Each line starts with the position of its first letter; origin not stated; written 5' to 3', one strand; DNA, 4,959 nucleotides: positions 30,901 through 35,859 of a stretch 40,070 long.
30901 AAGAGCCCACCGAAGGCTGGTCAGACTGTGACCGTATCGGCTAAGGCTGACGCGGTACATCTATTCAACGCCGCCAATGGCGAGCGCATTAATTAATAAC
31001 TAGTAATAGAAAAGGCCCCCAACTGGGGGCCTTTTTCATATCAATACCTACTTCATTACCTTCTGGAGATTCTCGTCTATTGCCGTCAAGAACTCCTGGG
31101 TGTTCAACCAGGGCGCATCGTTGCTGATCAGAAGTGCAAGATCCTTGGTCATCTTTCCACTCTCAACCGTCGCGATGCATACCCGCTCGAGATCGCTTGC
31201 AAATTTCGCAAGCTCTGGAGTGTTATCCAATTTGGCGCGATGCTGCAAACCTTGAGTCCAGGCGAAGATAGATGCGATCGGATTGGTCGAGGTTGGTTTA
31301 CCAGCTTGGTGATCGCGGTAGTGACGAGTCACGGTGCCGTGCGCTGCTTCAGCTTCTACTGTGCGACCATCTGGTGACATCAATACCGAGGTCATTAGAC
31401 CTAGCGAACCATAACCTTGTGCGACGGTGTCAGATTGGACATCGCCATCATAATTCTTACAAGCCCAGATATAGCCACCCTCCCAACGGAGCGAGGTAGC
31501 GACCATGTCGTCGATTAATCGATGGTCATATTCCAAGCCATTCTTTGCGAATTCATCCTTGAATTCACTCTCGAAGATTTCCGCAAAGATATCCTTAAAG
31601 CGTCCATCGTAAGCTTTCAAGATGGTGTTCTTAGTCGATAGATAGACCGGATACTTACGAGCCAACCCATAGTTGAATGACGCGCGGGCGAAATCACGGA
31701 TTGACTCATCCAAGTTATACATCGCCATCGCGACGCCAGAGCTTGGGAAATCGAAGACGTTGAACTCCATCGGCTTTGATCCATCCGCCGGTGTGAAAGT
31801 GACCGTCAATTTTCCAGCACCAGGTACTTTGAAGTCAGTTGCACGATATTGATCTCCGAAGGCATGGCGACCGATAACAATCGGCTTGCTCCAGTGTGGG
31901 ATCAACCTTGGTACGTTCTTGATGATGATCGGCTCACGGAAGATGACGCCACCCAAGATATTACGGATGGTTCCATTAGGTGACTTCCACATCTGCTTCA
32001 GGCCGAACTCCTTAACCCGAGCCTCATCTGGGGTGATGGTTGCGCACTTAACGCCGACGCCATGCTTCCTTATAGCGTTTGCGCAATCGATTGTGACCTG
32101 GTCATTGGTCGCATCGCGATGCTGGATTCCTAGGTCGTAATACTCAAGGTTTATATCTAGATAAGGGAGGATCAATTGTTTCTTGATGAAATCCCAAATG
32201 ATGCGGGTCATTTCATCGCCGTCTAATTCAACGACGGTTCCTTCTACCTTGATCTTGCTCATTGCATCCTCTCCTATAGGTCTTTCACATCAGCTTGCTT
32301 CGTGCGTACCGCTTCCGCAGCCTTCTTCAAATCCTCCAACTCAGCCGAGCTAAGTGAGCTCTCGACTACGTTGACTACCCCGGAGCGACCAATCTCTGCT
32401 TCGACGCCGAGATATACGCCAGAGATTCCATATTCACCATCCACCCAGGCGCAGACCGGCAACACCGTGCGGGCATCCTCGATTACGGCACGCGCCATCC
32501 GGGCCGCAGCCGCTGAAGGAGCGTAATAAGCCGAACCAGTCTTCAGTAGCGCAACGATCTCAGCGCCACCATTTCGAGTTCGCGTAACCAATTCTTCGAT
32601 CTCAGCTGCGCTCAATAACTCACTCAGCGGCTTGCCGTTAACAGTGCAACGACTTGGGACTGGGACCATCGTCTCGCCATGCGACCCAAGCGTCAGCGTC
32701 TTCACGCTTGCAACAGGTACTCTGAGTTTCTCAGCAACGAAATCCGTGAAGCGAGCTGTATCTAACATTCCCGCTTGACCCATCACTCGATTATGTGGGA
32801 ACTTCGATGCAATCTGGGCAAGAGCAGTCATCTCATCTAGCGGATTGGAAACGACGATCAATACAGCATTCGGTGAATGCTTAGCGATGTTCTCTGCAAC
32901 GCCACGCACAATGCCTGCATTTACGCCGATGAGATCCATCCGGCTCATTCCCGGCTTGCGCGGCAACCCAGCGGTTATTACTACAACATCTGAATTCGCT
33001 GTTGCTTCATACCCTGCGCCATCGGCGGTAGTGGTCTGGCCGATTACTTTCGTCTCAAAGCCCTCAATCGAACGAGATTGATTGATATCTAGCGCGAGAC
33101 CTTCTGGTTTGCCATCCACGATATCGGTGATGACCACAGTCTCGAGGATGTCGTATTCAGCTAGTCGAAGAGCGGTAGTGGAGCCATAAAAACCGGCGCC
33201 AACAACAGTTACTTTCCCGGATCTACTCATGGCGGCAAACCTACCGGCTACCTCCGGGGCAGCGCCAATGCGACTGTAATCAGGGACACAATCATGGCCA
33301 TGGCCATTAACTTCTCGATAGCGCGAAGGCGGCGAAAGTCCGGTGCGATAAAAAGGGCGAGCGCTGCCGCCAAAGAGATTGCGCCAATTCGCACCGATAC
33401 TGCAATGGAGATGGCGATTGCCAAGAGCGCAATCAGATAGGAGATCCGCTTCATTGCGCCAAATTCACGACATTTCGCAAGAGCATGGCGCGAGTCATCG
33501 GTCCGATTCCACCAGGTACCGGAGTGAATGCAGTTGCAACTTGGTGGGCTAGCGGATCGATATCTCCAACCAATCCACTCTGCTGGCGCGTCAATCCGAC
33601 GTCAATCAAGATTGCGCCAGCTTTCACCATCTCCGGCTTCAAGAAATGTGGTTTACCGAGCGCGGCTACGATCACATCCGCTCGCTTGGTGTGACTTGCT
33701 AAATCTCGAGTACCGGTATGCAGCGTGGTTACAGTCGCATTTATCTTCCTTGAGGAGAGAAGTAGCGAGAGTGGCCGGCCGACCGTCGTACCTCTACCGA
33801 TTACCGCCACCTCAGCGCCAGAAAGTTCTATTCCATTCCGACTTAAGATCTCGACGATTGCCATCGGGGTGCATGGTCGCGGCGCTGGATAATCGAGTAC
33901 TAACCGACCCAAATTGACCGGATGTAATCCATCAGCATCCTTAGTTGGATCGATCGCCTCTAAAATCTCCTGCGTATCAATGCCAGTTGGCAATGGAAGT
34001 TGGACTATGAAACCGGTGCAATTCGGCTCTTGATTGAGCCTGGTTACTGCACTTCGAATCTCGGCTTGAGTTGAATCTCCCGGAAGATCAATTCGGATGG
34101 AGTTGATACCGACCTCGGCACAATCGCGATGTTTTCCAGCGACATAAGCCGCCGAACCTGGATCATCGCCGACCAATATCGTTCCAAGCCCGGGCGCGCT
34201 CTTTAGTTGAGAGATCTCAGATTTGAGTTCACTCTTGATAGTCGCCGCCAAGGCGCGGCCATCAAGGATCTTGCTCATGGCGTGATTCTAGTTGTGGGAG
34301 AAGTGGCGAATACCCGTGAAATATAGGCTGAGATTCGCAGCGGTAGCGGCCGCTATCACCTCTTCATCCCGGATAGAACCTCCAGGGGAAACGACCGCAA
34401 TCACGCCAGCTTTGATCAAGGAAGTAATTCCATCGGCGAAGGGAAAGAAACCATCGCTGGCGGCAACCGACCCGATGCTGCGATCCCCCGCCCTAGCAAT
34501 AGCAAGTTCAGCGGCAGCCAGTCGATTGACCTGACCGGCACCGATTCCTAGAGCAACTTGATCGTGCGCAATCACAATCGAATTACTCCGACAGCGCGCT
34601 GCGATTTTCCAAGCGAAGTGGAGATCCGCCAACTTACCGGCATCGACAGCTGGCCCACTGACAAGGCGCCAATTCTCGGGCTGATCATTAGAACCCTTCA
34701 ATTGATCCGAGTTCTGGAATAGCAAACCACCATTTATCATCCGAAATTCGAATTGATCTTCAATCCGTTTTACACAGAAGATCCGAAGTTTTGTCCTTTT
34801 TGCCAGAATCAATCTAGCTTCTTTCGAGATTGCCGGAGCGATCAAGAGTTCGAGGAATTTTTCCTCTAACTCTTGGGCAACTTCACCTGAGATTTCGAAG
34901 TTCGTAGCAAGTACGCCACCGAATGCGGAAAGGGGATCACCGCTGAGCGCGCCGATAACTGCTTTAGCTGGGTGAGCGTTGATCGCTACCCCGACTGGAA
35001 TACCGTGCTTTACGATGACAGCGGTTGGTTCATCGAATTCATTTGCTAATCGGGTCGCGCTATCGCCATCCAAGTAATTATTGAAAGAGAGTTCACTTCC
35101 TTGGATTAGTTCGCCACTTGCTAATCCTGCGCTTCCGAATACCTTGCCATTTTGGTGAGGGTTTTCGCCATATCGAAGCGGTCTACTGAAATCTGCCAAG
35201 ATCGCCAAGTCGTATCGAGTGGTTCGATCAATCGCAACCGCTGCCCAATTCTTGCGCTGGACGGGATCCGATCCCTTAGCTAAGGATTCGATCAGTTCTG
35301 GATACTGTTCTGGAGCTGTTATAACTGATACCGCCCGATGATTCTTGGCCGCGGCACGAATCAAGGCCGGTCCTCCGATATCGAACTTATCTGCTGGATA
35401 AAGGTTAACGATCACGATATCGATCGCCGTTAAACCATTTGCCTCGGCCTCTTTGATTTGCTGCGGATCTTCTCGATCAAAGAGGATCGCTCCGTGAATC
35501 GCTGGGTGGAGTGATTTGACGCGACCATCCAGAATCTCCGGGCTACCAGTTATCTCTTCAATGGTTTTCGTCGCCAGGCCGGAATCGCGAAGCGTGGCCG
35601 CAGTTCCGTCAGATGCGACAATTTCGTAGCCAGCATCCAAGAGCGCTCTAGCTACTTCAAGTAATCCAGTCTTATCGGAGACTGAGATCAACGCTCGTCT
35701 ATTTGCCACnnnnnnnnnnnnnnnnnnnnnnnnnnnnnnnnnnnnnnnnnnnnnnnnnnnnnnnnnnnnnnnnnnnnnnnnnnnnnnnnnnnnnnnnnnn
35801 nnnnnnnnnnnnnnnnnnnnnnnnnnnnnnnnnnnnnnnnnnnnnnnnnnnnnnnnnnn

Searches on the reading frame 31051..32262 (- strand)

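Call 9: search_protein_families(library=pfam, proteins=[window:31051-32262:-], max_evalue=0.00001)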
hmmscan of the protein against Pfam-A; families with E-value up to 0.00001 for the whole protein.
window:31051-32262:- (404 aa): 1 family
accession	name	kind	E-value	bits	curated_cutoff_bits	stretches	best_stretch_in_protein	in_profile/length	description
PF00180.25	Iso_dh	-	4.9e-63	213.9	27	1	11-393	7-346/348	Isocitrate/isopropylmalate dehydrogenase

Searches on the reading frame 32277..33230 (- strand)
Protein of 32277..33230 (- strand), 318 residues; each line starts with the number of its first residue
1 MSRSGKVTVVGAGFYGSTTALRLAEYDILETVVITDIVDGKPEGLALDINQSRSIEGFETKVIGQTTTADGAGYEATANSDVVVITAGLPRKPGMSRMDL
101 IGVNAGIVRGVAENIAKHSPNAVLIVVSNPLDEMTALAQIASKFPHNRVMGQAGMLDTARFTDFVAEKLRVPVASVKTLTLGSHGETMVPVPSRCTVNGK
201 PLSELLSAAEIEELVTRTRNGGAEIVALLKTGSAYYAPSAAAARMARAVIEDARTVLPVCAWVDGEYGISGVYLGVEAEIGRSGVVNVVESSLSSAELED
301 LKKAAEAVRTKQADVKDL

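Call 9: search_protein_families(library=pfam, proteins=[window:32277-33230:-], max_evalue=0.00001)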
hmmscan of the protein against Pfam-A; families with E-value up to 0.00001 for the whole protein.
window:32277-33230:- (318 aa): 2 families
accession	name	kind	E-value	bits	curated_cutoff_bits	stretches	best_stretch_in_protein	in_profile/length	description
PF00056.29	Ldh_1_N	-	3.1e-36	124.9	27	1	6-151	2-141/141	lactate/malate dehydrogenase, NAD binding domain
PF02866.23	Ldh_1_C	-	2e-26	93.5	22.6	1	156-312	3-167/174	lactate/malate dehydrogenase, alpha/beta C-terminal domain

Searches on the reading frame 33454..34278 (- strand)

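Call 9: search_protein_families(library=pfam, proteins=[window:33454-34278:-], max_evalue=0.00001)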
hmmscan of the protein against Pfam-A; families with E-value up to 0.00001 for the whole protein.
window:33454-34278:- (275 aa): 2 families
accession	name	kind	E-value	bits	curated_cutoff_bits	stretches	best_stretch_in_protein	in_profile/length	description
PF02882.25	THF_DHG_CYH_C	-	1.2e-57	194.1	27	1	119-274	1-156/160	Tetrahydrofolate dehydrogenase/cyclohydrolase, NAD(P)-binding domain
PF00763.28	THF_DHG_CYH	-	7.6e-36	123.3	32.8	1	5-116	1-115/115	Tetrahydrofolate dehydrogenase/cyclohydrolase, catalytic domain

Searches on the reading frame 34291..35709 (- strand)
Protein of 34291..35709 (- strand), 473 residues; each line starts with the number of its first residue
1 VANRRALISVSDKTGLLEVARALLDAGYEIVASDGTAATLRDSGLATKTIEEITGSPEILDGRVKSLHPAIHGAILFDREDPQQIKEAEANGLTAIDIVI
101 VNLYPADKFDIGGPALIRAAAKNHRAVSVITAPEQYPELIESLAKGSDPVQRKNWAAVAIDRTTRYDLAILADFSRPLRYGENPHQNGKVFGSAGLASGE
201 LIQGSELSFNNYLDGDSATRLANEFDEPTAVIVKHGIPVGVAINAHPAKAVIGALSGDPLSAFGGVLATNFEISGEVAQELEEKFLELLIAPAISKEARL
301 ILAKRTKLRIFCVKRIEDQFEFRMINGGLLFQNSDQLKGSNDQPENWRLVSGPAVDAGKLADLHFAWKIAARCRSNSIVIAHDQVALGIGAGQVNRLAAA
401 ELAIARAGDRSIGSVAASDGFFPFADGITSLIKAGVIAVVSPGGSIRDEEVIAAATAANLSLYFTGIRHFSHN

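Call 70: search_protein_families(library=pfam, proteins=[window:34291-35709:-], max_evalue=0.00001)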
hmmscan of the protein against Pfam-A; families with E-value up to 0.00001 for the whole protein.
window:34291-35709:- (473 aa): 2 families
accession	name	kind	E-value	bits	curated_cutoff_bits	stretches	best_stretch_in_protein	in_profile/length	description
PF01808.24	AICARFT_IMPCHas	-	1.3e-80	271.6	25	1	120-405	1-310/311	AICARFT/IMPCHase bienzyme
PF02142.27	MGS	-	7.6e-15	55.3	24.1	1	15-122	1-87/94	MGS-like domain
